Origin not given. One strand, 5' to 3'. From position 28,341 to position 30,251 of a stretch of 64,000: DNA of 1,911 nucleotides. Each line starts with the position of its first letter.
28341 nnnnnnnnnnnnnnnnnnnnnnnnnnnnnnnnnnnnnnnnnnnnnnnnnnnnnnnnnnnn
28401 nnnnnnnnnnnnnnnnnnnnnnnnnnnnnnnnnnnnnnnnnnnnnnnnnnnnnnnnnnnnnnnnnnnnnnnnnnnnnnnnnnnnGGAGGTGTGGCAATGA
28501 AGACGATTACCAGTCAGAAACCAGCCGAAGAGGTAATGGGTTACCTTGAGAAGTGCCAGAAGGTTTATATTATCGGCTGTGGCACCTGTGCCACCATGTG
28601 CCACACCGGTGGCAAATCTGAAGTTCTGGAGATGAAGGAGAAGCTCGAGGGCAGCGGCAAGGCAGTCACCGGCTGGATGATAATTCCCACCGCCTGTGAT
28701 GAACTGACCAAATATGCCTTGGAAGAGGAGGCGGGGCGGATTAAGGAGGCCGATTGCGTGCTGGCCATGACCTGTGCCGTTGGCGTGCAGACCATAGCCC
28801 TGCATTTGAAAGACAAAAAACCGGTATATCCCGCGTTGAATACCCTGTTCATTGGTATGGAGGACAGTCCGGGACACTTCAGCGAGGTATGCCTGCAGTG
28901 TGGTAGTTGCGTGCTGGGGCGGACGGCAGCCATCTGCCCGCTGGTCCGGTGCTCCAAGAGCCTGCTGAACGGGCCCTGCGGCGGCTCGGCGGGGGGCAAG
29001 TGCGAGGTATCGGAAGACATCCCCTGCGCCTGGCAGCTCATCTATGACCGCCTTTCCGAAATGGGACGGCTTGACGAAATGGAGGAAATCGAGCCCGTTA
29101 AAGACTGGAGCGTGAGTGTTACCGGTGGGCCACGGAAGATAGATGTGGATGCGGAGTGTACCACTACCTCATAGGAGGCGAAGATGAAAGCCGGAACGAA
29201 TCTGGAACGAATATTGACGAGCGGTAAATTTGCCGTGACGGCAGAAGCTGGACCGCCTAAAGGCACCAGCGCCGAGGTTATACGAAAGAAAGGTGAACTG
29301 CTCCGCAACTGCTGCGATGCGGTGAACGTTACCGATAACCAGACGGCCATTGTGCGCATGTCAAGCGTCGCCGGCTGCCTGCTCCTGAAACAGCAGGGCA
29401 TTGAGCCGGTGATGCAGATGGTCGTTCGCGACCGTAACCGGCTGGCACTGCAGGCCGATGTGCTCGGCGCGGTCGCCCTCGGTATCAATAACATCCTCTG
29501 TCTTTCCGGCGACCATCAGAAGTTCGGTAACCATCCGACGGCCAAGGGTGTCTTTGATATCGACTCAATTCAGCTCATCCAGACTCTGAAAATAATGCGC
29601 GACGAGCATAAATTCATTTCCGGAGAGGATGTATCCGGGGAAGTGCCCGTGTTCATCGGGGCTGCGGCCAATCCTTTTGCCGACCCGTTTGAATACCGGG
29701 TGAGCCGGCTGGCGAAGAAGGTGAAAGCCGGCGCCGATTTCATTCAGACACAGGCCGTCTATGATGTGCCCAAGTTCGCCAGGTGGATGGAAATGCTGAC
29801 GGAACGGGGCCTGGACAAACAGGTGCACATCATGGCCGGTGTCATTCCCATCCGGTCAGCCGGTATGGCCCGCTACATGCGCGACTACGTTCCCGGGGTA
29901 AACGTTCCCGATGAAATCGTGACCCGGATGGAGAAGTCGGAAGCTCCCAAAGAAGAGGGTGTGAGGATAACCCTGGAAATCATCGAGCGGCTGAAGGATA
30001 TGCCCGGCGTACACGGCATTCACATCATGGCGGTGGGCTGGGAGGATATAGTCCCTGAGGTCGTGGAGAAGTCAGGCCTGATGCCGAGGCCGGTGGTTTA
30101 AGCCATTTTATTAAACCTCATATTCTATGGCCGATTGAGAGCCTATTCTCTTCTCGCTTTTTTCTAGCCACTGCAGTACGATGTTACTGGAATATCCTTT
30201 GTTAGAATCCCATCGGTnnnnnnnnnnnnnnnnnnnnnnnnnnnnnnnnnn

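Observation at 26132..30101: NuoG(N-term)/NuoE/NuoF-like module in one operon with MetV-MetF: candidate new architecture of NADH-linked (possibly bifurcating) methylene-THF reductase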

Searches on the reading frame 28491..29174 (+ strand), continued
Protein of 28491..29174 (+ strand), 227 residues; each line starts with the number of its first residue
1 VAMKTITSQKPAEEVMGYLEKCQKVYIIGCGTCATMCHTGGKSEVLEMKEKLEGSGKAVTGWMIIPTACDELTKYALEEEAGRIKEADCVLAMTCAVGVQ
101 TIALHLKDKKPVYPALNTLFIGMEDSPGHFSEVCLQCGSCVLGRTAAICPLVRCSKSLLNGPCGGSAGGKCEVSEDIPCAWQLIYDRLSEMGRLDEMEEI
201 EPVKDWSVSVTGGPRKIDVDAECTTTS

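Call 69: list_cluster_members(proteins=[P0126, P0141, P0174, P0168, P0211, P0191, P0235, P0170])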
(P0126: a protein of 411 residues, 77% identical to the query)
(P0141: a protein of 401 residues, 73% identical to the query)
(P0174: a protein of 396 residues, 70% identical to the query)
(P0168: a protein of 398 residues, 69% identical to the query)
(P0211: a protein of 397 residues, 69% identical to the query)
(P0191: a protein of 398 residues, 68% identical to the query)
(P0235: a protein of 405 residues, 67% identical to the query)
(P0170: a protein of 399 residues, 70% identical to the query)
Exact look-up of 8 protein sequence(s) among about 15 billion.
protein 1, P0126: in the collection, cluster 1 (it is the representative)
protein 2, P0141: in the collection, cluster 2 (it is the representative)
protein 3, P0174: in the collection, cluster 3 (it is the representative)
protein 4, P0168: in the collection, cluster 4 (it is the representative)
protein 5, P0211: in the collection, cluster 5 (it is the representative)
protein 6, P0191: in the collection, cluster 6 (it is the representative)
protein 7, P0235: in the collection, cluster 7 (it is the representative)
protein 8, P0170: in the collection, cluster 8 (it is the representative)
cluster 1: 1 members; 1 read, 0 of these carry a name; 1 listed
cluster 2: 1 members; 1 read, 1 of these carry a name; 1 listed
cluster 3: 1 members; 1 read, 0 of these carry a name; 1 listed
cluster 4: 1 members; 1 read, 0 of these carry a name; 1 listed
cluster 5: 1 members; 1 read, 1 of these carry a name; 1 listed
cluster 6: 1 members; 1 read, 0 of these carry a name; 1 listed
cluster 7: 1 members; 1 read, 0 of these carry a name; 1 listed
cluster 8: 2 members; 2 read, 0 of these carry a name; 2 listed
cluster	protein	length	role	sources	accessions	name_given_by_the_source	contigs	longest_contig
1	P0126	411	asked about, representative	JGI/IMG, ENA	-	-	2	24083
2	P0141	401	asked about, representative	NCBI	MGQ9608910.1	MAG: complex I 51 kDa subunit family protein [bacterium]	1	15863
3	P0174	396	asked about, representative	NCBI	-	-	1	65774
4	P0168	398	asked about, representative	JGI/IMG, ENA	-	-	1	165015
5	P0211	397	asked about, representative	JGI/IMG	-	NADH:ubiquinone oxidoreductase subunit F (NADH-binding)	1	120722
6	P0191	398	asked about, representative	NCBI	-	-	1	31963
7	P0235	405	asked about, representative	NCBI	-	-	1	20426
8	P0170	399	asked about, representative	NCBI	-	-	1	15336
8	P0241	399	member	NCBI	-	-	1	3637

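Call 72: find_homologous_proteins(query=L039:4347-7001:+, max_evalue=1e-100)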
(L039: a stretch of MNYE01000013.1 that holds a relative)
Query L039:4347-7001:+ (885 aa): 7852 proteins with E <= 1e-100 among 8000 candidates; the best 120 are listed.
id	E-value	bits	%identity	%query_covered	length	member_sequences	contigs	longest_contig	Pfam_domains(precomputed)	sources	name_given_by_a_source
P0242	0.0e+0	2048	100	100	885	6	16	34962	PF14697.12,PF13510.12,PF10588.15,PF00384.28,PF00037.33,PF01568.28,PF12838.13,PF04879.22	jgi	-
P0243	0.0e+0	1666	79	100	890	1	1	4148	PF14697.12,PF13510.12,PF10588.15,PF00384.28,PF00037.33,PF01568.28,PF12838.13,PF13237.12,PF04879.22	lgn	-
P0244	0.0e+0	1658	78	100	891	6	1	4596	PF13510.12,PF10588.15,PF00384.28,PF00037.33,PF01568.28,PF13237.12,PF04879.22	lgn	-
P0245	0.0e+0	1627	77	100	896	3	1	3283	PF14697.12,PF13510.12,PF10588.15,PF00384.28,PF00037.33,PF01568.28,PF13237.12,PF04879.22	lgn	-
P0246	0.0e+0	1497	100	74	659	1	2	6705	PF00384.28,PF01568.28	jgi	-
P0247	0.0e+0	1443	69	98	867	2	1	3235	PF14697.12,PF13510.12,PF10588.15,PF00384.28,PF00037.33,PF01568.28,PF13237.12,PF04879.22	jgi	-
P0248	0.0e+0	1426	68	99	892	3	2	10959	PF14697.12,PF13510.12,PF10588.15,PF00384.28,PF12837.13,PF00037.33,PF01568.28,PF12838.13,PF22117.3,PF04879.22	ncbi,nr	ncbi:MAG: formate dehydrogenase subunit alpha [Dehalococcoidia bacterium]|nr:MAG: formate dehydrogen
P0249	0.0e+0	1420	67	99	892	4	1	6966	PF14697.12,PF13510.12,PF10588.15,PF00384.28,PF12837.13,PF00037.33,PF01568.28,PF12838.13,PF22117.3,PF04879.22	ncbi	-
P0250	0.0e+0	1417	67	99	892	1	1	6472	PF13510.12,PF10588.15,PF00384.28,PF12837.13,PF00037.33,PF01568.28,PF12838.13,PF22117.3,PF04879.22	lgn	-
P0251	0.0e+0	1414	67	99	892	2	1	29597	PF14697.12,PF13510.12,PF10588.15,PF00384.28,PF12837.13,PF00037.33,PF01568.28,PF12838.13,PF22117.3,PF04879.22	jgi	-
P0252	0.0e+0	1409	67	99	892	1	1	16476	PF14697.12,PF13510.12,PF10588.15,PF00384.28,PF12837.13,PF00037.33,PF01568.28,PF12838.13,PF22117.3,PF04879.22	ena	-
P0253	0.0e+0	1405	67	99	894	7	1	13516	PF13510.12,PF10588.15,PF00384.28,PF12837.13,PF00037.33,PF01568.28,PF12838.13,PF22117.3,PF04879.22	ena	-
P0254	0.0e+0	1396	67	99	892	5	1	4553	PF13510.12,PF10588.15,PF00384.28,PF00037.33,PF01568.28,PF12838.13,PF22117.3,PF04879.22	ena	-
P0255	0.0e+0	1393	66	99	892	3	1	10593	PF13510.12,PF10588.15,PF00384.28,PF00037.33,PF01568.28,PF12838.13,PF22117.3,PF04879.22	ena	-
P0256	0.0e+0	1388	65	99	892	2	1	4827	PF13510.12,PF10588.15,PF00384.28,PF00037.33,PF01568.28,PF12838.13,PF22117.3,PF04879.22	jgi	-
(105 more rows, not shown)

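Call 73: find_encoding_contigs(protein=P0242, flank=7000, max_places=3)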
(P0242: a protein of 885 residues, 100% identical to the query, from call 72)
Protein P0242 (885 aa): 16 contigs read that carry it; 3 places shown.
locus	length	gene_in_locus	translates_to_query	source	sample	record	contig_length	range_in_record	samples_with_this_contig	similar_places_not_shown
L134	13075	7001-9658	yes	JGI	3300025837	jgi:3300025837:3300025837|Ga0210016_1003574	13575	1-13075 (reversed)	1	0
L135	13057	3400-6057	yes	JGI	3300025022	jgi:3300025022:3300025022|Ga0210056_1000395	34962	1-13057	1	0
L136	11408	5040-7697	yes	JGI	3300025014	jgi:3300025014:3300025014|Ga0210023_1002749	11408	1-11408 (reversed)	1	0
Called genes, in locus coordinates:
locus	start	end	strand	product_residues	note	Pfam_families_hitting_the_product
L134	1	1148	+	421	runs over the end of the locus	PF13393:tRNA-synt_His, PF00587:tRNA-synt_2b, PF03129:HGTP_anticodon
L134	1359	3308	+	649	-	PF00111:Fer2, PF13510:Fer2_4 (faint), PF17650:RACo_linker, PF17651:Raco_middle, PF14574:RACo_C_ter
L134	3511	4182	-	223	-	PF23023:Anti-Pycsar_Apyc1, PF00753:Lactamase_B, PF12706:Lactamase_B_2 (weak)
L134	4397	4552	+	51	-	-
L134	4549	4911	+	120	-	-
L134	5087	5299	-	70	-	-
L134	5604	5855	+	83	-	-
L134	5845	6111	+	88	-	PF05016:ParE_toxin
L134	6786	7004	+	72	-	-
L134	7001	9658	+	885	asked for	PF13510:Fer2_4, PF10588:NADH-G_4Fe-4S_3, PF12838:Fer4_7 (weak), PF14697:Fer4_21 (weak), PF00037:Fer4 (weak), PF04879:Molybdop_Fe4S4, PF00384:Molybdopterin, PF01568:Molydop_binding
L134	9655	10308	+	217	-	PF12225:DUF5981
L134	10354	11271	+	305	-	PF02219:MTHFR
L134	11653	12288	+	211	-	PF01509:TruB_N, PF16198:TruB_C_2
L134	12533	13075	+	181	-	?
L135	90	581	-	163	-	PF23023:Anti-Pycsar_Apyc1, PF00753:Lactamase_B, PF12706:Lactamase_B_2 (weak)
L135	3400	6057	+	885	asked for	PF13510:Fer2_4, PF10588:NADH-G_4Fe-4S_3, PF12838:Fer4_7 (weak), PF14697:Fer4_21 (weak), PF00037:Fer4 (weak), PF04879:Molybdop_Fe4S4, PF00384:Molybdopterin, PF01568:Molydop_binding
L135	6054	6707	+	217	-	PF12225:DUF5981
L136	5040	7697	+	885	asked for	PF13510:Fer2_4, PF10588:NADH-G_4Fe-4S_3, PF12838:Fer4_7 (weak), PF14697:Fer4_21 (weak), PF00037:Fer4 (weak), PF04879:Molybdop_Fe4S4, PF00384:Molybdopterin, PF01568:Molydop_binding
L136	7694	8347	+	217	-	PF12225:DUF5981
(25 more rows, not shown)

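Call 74: find_encoding_contigs(protein=P0251, flank=9000, max_places=2)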
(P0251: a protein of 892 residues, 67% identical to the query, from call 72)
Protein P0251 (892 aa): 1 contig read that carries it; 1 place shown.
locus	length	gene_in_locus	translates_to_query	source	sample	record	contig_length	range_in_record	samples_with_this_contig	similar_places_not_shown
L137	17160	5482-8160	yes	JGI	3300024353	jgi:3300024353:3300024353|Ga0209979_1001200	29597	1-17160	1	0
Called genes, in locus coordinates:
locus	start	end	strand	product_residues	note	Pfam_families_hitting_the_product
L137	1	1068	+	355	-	?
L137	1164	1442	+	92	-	-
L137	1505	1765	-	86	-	-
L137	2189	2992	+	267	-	PF00528:BPD_transp_1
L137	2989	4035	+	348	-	PF00005:ABC_tran, PF13304:AAA_21 (faint), PF08402:TOBE_2, PF03459:TOBE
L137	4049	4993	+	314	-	PF01547:SBP_bac_1, PF13531:SBP_bac_11, PF13416:SBP_bac_8 (weak)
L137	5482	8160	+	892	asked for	PF13510:Fer2_4, PF10588:NADH-G_4Fe-4S_3, PF22117:Fer4_Nqo3, PF12838:Fer4_7 (weak), PF14697:Fer4_21 (weak), PF04879:Molybdop_Fe4S4, PF00384:Molybdopterin, PF01568:Molydop_binding, +2 more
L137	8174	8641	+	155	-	PF01257:2Fe-2S_thioredx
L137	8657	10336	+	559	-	PF01257:2Fe-2S_thioredx, PF01512:Complex1_51K, PF10589:NADH_4Fe-4S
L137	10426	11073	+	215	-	PF12225:DUF5981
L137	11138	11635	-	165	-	PF00903:Glyoxalase, PF13669:Glyoxalase_4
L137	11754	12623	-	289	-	PF02219:MTHFR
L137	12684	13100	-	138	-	PF01894:YjbQ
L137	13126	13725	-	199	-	PF00175:NAD_binding_1 (weak), PF10418:DHODB_Fe-S_bind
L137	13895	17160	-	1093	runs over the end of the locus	PF25596:CPSase_L_D1, PF02786:CPSase_L_D2, PF02786:CPSase_L_D2, PF02787:CPSase_L_D3, PF25596:CPSase_L_D1, PF02786:CPSase_L_D2, PF07478:Dala_Dala_lig_C, PF02142:MGS, +5 more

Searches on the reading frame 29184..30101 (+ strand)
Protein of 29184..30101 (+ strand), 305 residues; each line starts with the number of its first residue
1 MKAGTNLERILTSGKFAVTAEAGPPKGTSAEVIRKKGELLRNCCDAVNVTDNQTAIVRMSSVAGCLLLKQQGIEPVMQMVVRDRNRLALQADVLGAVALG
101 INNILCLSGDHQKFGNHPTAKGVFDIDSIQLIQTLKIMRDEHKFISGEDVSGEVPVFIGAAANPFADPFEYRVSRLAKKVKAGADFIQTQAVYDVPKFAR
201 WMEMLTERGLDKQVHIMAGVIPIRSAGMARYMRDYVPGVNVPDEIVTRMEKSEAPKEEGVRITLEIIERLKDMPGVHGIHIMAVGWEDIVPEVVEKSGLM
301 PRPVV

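Call 3: search_protein_families(library=pfam, proteins=[window:29184-30101:+])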
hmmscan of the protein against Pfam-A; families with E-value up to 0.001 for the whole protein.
window:29184-30101:+ (305 aa): 1 family
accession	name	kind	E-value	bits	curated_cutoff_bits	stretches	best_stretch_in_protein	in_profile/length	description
PF02219.23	MTHFR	-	1.8e-39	136.3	24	1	7-298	2-287/287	Methylenetetrahydrofolate reductase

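Call 4: search_protein_families(library=ncbifam, proteins=[window:29184-30101:+])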
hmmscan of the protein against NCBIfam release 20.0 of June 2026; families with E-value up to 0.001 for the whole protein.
window:29184-30101:+ (305 aa): 4 families
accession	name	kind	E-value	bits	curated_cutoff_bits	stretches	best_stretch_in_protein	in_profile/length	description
NF006396.0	PRK08645.1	equivalog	3.4e-67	226.9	453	1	4-283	311-587/611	bifunctional homocysteine S-methyltransferase/methylenetetrahydrofolate reductase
TIGR00676.1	fadh2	equivalog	2.4e-22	79.6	293.7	1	31-296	16-273/275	methylenetetrahydrofolate reductase [NAD(P)H]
TIGR00677.1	fadh2_euk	equivalog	2.9e-20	72.8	310.05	1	69-301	56-279/281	methylenetetrahydrofolate reductase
NF006950.0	PRK09432.1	equivalog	1e-05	24.9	382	1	98-251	108-241/296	methylenetetrahydrofolate reductase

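Call 10: find_encoding_contigs(protein=window:29184-30101:+, flank=10000, max_places=6)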
Protein window:29184-30101:+ (305 aa): 4 contigs read that carry it; 4 places shown.
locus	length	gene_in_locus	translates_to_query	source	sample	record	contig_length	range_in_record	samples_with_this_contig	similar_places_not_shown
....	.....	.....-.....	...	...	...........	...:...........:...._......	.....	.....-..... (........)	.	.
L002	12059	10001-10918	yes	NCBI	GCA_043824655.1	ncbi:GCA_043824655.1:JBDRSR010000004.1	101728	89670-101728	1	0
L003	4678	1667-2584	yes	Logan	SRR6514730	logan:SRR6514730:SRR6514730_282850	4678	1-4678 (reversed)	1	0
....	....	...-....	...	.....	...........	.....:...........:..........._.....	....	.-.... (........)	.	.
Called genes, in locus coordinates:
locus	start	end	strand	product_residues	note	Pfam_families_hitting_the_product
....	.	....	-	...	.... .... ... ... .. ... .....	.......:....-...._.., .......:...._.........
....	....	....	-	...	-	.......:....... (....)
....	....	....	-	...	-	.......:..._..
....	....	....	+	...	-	-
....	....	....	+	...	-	-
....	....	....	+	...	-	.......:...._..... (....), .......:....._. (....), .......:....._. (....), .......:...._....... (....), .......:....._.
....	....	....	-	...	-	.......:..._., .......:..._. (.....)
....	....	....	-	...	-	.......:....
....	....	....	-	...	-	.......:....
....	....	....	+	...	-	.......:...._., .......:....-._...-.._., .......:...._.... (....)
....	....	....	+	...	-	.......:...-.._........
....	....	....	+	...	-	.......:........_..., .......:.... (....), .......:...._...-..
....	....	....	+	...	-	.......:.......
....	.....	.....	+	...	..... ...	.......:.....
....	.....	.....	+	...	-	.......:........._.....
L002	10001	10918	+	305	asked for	PF02219:MTHFR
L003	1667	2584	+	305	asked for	PF02219:MTHFR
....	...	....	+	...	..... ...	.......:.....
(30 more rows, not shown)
